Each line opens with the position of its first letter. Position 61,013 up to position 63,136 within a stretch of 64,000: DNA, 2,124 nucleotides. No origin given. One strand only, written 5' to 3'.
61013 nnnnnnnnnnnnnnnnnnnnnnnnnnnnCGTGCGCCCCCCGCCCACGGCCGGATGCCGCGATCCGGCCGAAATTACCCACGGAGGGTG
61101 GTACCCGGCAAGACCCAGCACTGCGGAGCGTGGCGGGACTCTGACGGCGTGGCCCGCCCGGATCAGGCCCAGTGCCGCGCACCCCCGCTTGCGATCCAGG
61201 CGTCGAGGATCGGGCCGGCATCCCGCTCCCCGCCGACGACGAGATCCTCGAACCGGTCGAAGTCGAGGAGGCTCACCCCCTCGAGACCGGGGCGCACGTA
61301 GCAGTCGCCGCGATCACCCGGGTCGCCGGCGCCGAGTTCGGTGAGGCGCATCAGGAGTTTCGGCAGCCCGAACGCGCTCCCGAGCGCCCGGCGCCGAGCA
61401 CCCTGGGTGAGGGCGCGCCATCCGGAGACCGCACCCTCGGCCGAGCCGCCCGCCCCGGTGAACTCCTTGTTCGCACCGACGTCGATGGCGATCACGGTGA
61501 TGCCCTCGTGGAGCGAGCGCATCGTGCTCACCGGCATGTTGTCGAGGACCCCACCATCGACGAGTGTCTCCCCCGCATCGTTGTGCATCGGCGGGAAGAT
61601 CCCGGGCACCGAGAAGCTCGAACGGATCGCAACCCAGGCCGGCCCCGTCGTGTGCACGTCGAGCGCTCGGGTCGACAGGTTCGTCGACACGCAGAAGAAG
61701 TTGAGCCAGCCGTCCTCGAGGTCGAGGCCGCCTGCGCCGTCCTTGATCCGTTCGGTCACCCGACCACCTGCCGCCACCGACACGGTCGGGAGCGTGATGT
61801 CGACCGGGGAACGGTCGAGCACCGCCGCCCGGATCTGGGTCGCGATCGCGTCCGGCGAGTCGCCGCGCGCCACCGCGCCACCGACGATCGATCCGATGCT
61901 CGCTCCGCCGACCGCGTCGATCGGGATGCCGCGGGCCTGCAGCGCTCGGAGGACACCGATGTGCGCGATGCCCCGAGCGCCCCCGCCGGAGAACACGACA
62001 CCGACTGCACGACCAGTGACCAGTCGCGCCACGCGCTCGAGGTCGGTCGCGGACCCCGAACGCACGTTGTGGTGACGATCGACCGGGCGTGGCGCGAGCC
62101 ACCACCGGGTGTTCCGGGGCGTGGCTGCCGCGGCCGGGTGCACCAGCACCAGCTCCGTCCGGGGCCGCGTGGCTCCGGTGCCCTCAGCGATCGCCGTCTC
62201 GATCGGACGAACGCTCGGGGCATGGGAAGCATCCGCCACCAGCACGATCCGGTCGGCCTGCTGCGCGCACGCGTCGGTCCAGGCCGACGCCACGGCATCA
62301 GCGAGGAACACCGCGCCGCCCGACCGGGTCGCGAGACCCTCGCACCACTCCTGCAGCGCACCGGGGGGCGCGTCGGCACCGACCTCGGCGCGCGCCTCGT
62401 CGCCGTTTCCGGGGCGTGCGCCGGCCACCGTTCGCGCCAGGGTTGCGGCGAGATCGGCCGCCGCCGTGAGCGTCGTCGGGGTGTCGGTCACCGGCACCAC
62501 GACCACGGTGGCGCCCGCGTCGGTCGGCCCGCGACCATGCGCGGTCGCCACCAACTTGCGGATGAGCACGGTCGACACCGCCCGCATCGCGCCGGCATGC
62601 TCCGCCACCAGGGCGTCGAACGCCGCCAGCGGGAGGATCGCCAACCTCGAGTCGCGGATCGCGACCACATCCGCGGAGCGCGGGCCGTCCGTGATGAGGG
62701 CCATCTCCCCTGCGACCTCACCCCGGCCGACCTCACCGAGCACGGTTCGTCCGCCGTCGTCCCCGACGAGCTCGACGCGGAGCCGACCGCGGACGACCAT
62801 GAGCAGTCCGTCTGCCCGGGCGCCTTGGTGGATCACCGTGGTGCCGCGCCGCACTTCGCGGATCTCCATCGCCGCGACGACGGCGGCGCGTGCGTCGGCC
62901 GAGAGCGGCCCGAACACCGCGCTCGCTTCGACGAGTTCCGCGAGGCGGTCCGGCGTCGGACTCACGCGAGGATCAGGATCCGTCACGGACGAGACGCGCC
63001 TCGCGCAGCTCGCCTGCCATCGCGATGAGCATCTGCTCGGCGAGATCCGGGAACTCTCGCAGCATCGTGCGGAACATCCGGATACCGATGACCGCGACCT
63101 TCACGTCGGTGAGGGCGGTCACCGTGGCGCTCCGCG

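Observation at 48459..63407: Co-oriented cyclic-nucleotide cluster: cNMP protein, cNMP-patatin, giant secreted C25-like protease, cyclase-STAND-TPR, EAL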

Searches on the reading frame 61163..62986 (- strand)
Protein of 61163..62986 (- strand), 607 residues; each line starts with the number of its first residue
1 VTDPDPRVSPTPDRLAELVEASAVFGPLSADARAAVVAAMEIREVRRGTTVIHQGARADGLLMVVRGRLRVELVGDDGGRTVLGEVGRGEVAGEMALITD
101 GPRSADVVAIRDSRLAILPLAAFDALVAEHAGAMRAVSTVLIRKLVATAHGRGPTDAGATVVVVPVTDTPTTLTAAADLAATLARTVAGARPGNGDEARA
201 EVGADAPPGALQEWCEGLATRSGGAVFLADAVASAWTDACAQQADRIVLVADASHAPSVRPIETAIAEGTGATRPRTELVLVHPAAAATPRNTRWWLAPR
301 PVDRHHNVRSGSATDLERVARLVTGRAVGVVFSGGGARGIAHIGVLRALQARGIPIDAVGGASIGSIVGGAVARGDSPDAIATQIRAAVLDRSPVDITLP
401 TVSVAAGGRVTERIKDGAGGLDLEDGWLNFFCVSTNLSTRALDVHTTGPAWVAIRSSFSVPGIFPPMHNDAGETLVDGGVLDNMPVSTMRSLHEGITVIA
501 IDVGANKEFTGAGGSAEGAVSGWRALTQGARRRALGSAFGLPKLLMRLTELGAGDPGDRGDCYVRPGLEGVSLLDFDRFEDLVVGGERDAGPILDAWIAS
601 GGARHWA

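Call 4: search_protein_families(library=pfam, proteins=[window:61163-62986:-], max_evalue=0.01)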
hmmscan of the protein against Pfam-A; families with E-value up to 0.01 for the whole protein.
window:61163-62986:- (607 aa): 3 families
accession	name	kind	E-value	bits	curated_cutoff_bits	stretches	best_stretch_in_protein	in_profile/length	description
PF01734.28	Patatin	-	1.4e-29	104.1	27.7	1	330-487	1-188/191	Patatin-like phospholipase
PF00027.35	cNMP_binding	-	2e-21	76.2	27.5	1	43-130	2-89/89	Cyclic nucleotide-binding domain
PF24179.1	NTE_Ploop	-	2.4e-15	57.3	27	1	212-312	60-160/223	Neuropathy Target Esterase family P-loop like domain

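Call 5: search_protein_families(library=padloc, proteins=[window:61163-62986:-], max_evalue=0.01)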
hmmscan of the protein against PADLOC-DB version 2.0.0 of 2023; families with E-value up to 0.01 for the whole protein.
window:61163-62986:- (607 aa): 7 families
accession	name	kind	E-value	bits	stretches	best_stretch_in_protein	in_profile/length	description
PDLC00731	Effector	-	4e-11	40.4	1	31-146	31-142/306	TIR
PDLC02371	PycTIR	-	5.5e-10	37.1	1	31-145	28-138/288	-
PDLC00734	PycC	-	4.6e-09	33.8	1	35-153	28-147/374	Pycsar cyclase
PDLC00732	Effector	-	2.4e-07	28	1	32-146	28-138/301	TIR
PDLC00758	Effector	-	8.2e-05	20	0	333-382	12-67/331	Phospholipase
PDLC00757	Effector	-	0.00043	17.7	0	459-501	168-207/331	Phospholipase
PDLC00755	Effector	-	0.0041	14.3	1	332-389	16-78/311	Phospholipase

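Call 7: search_protein_families(library=ncbifam, proteins=[window:61163-62986:-], max_evalue=0.01)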
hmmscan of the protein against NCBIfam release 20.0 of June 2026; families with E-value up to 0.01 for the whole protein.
window:61163-62986:- (607 aa): 8 families
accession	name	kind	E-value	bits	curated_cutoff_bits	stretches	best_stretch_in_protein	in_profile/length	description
NF007623.0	PRK10279.1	equivalog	5e-26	91.6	272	1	328-504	6-181/301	patatin-like phospholipase RssA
NF058543.1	ActPatMycb56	equivalog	2e-10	40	460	1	24-139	3-117/317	acetyltransferase Pat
NF008732.0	PRK11753.1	equivalog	1.2e-09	37.9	266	1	36-149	19-133/214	cAMP-activated global transcriptional regulator CRP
TIGR03896.1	cyc_nuc_ocin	subfamily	4.7e-09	36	161.05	1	37-144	5-116/317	bacteriocin-type transport-associated protein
NF041163.2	encap_f2b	equivalog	5.2e-07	29.1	400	1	24-138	79-194/450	family 2B encapsulin nanocompartment shell protein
NF043045.1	T4SS_VpdC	equivalog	8.8e-07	27.3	1000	1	330-369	308-347/880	Dot/Icm T4SS effector VpdC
NF041079.1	CBASS_lipase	equivalog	0.0049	16.2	200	0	332-382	6-61/317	CBASS cGAMP-activated phospholipase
NF053870.1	DS2_1_antiphage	equivalog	0.0076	15.6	400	0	332-389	5-67/299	anti-phage phospholipase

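Call 9: find_encoding_contigs(protein=window:61163-62986:-, flank=10000, max_places=6)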
Protein window:61163-62986:- (607 aa): no gene with exactly this product is on record in the collection.

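Call 11: find_homologous_proteins(query=window:61163-62986:-, max_evalue=1e-20)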
Query window:61163-62986:- (607 aa): 608 proteins with E <= 1e-20 among 8000 candidates; the best 120 are listed.
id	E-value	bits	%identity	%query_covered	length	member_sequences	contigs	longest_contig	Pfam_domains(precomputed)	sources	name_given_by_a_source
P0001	0.0e+0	1297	100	100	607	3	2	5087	PF24179.2,PF00027.36,PF01734.28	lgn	-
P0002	0.0e+0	1083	86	98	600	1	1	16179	PF24179.2,PF00027.36,PF01734.28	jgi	-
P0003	0.0e+0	1026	82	98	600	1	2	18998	PF24179.2,PF00027.36,PF01734.28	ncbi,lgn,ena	-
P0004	0.0e+0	1021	81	97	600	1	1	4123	PF24179.2,PF00027.36,PF01734.28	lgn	-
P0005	1.8e-201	689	58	97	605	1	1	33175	PF24179.2,PF00027.36,PF01734.28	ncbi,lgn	ncbi:MAG: patatin-like phospholipase family protein [Actinomycetes bacterium]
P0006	4.3e-199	681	57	97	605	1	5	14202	PF24179.2,PF00027.36,PF01734.28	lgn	-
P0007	1.6e-191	656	55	97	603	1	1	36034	PF24179.2,PF00027.36,PF01734.28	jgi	jgi:predicted acylesterase/phospholipase RssA/CRP-like cAMP-binding protein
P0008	7.5e-190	651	54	96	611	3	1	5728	PF24179.2,PF00027.36,PF01734.28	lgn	-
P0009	8.4e-188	644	54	97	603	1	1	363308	PF24179.2,PF00027.36,PF01734.28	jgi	jgi:predicted acylesterase/phospholipase RssA/CRP-like cAMP-binding protein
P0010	2.5e-187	642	54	99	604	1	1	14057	PF24179.2,PF00027.36,PF01734.28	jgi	jgi:NTE family protein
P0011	2.9e-186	639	55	96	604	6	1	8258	PF24179.2,PF00027.36,PF01734.28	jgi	-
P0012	4.6e-186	638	53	99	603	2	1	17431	PF24179.2,PF00027.36,PF01734.28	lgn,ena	-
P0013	5.9e-186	638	54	98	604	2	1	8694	PF24179.2,PF00027.36,PF01734.28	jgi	-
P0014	1.1e-185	637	52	96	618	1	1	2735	PF24179.2,PF00027.36,PF01734.28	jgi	jgi:predicted acylesterase/phospholipase RssA/CRP-like cAMP-binding protein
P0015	2.0e-183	629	52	97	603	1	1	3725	PF24179.2,PF00027.36,PF01734.28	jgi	jgi:predicted acylesterase/phospholipase RssA/CRP-like cAMP-binding protein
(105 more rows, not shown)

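Call 12: find_encoding_contigs(protein=P0002, flank=10000, max_places=2)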
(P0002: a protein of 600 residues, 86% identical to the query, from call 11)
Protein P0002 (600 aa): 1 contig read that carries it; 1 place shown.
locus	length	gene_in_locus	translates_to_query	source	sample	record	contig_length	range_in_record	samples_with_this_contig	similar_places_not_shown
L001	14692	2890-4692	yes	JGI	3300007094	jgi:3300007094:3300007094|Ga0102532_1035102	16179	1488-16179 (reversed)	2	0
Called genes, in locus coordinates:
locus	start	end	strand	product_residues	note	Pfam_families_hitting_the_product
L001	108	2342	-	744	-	PF03176:MMPL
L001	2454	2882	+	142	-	PF00027:cNMP_binding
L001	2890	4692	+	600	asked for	PF00027:cNMP_binding, PF24179:NTE_Ploop, PF01734:Patatin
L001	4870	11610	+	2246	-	PF03160:Calx-beta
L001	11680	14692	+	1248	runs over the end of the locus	PF00211:Guanylate_cyc (faint), PF13191:AAA_16, PF13424:TPR_12 (weak)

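Call 13: find_encoding_contigs(protein=P0003, flank=10000, max_places=2)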
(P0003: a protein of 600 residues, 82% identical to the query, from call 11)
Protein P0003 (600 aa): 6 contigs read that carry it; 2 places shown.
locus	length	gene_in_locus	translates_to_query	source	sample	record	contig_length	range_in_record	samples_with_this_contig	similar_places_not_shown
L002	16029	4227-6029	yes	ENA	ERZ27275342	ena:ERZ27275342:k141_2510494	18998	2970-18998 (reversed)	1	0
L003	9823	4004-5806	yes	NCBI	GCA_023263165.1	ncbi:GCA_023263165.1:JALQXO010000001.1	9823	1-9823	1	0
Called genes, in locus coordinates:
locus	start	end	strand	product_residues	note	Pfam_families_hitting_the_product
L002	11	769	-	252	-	PF11716:MDMPI_N, PF12867:DinB_2 (weak)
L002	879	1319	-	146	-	-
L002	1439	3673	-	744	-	PF03176:MMPL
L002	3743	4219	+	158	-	PF00027:cNMP_binding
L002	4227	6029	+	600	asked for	PF00027:cNMP_binding, PF24179:NTE_Ploop, PF01734:Patatin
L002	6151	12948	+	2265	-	PF03160:Calx-beta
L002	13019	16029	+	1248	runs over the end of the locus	PF00211:Guanylate_cyc (faint), PF13191:AAA_16, PF07719:TPR_2 (faint), PF13424:TPR_12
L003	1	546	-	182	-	?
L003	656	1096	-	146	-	-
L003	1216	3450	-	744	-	PF03176:MMPL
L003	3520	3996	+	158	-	PF00027:cNMP_binding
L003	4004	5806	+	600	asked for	PF00027:cNMP_binding, PF24179:NTE_Ploop, PF01734:Patatin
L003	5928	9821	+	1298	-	?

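Call 14: find_encoding_contigs(protein=P0005, flank=10000, max_places=2)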
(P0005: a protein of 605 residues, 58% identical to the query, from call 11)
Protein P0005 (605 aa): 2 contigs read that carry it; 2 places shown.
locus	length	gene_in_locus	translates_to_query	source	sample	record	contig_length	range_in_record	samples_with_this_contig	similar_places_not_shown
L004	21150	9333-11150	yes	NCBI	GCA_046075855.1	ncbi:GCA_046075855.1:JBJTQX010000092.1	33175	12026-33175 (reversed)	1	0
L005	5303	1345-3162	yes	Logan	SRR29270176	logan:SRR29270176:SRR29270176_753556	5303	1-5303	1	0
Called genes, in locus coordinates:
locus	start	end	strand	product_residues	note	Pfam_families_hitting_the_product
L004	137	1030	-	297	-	PF01887:SAM_HAT_N, PF20257:SAM_HAT_C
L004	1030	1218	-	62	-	PF12728:HTH_17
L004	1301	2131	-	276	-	PF15698:Phosphatase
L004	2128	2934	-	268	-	PF02558:ApbA (weak), PF03446:NAD_binding_2 (weak), PF03807:F420_oxidored, PF14748:P5CR_dimer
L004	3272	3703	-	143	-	PF10722:YbjN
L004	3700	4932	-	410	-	PF13439:Glyco_transf_4, PF13579:Glyco_trans_4_4, PF20706:GT4-conflict, PF00534:Glycos_transf_1, PF13692:Glyco_trans_1_4, PF13524:Glyco_trans_1_2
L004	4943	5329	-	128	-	PF13560:HTH_31, PF01381:HTH_3, PF12844:HTH_19 (weak)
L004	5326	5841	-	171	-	PF22802:RsiG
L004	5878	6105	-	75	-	PF02597:ThiS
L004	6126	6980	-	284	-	PF13452:FAS1_DH_region, PF22622:MFE-2_hydrat-2_N, PF01575:MaoC_dehydratas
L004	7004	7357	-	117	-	PF01258:zf-dskA_traR (weak)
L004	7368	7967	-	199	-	PF02190:LON_substr_bdg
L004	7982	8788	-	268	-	PF13369:Transglut_core2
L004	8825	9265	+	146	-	PF01475:FUR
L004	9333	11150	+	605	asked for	PF00027:cNMP_binding, PF24179:NTE_Ploop, PF01734:Patatin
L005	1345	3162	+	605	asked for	PF00027:cNMP_binding, PF24179:NTE_Ploop, PF01734:Patatin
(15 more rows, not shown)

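Call 16: find_related_loci(query=A1, collection=genome_contigs, flank=10000)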
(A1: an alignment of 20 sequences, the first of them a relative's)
Query A1 (607 aa) in genome_contigs; peptide patterns used: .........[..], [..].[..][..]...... (x = any residue, [..] = any of these).
599 stretches matched a pattern (row limit reached: there are more); 535 encode a relative of the query (tblastn E <= 1e-3); the best 80 are kept; 80 distinct loci.
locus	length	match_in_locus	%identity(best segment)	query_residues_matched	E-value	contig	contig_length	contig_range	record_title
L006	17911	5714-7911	53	15-600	0e+0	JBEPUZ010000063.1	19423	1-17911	MAG: Actinomycetota bacterium isolate 22E.metabat2_refined.036 NODE_2356_length_19423_cov_8.557672, whole genome shotgun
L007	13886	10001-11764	52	18-603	0e+0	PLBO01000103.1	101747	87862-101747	MAG: Actinomycetota bacterium isolate palsa_610 73.20111000_P3M.68_contig_1756, whole genome shotgun sequence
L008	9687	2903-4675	54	13-602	1e-180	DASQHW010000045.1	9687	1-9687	MAG TPA_asm: Acidimicrobiia bacterium isolate SMAG_U11843 k141_228067, whole genome shotgun sequence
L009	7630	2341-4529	52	15-599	4e-177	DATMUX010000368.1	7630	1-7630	MAG TPA_asm: Acidimicrobiia bacterium isolate SMAG_U13053 k141_153283, whole genome shotgun sequence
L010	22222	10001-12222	48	11-603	2e-159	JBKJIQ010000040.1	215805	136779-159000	MAG: Acidimicrobiia bacterium isolate ant_bin.168 S1Ck117_2610212_flag_1_multi_37.0000_len_215805, whole genome shotgun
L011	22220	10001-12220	49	11-603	4e-156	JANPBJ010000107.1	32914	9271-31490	MAG: Acidimicrobiia bacterium isolate VAR_78_metabat_94 VAR_78_k141_2880936, whole genome shotgun sequence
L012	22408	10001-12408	45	13-606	2e-153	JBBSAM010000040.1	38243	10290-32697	MAG: Acidimicrobiia bacterium isolate La6_maxbin2.368 La6_maxbin2.368_K_1401218_L_38243_cov_66.9843, whole genome shotgu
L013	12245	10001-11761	48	13-597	1e-149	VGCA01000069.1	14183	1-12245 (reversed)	MAG: Actinomycetota bacterium isolate K_Offshore_80m_m2_056 K_Offshore_80m_m2_056_Ga0194132_10008870, whole genome shotg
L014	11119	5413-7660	49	11-603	8e-149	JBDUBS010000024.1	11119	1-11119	MAG: Acidimicrobiia bacterium isolate cluster4_bin.29 NODE_15294_length_11119_cov_5.324114, whole genome shotgun sequenc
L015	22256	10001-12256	47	5-603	4e-148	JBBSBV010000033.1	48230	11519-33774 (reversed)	MAG: Acidimicrobiia bacterium isolate La6_metabat2.202 La6_metabat2.202_K_1256669_L_48230_cov_16.9906, whole genome shot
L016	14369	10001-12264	47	9-603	2e-147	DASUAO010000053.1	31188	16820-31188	MAG TPA_asm: Acidimicrobiia bacterium isolate SMAG_U2497 k141_92876, whole genome shotgun sequence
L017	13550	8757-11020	47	9-603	3e-146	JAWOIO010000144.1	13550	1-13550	MAG: Acidimicrobiia bacterium isolate CWP5-2.bin.5 k191_3798523, whole genome shotgun sequence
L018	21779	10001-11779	46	13-603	1e-142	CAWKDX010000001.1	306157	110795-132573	MAG: uncultured Acidimicrobiia bacterium isolate MFD05442.bin.2.128 genome assembly, contig: contig_10070, whole genome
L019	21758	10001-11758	45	15-597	2e-142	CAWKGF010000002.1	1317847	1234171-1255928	MAG: uncultured Actinomycetes bacterium isolate MFD09222.bin.2.126 genome assembly, contig: contig_47202, whole genome s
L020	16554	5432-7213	46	13-603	1e-141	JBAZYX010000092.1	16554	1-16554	MAG: Acidimicrobiia bacterium isolate SO_2017_GW1_92 NODE_13091_length_16554_cov_1.364887_OW334_2017, whole genome shotg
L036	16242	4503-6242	37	13-595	3e-92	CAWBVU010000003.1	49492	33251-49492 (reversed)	MAG: uncultured Acidimicrobiia bacterium isolate MFD09779.bin.1.363 genome assembly, contig: contig_34537, whole genome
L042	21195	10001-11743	36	7-595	7e-84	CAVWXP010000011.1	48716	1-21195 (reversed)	MAG: uncultured Acidimicrobiia bacterium isolate MFD03804.bin.1.229 genome assembly, contig: contig_61930, whole genome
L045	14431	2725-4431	37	19-587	1e-81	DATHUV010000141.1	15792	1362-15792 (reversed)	MAG TPA_asm: Acidimicrobiia bacterium isolate SMAG_U16116 k141_968385, whole genome shotgun sequence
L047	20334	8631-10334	36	48-605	9e-81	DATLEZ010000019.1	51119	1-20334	MAG TPA_asm: Acidimicrobiia bacterium isolate SMAG_U14389 k141_2116120, whole genome shotgun sequence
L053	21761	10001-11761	37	12-598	3e-79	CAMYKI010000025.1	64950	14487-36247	MAG: uncultured Acidimicrobiaceae bacterium isolate FCS_M_Acidobacteriota_18 genome assembly, contig: scaffold_812, whol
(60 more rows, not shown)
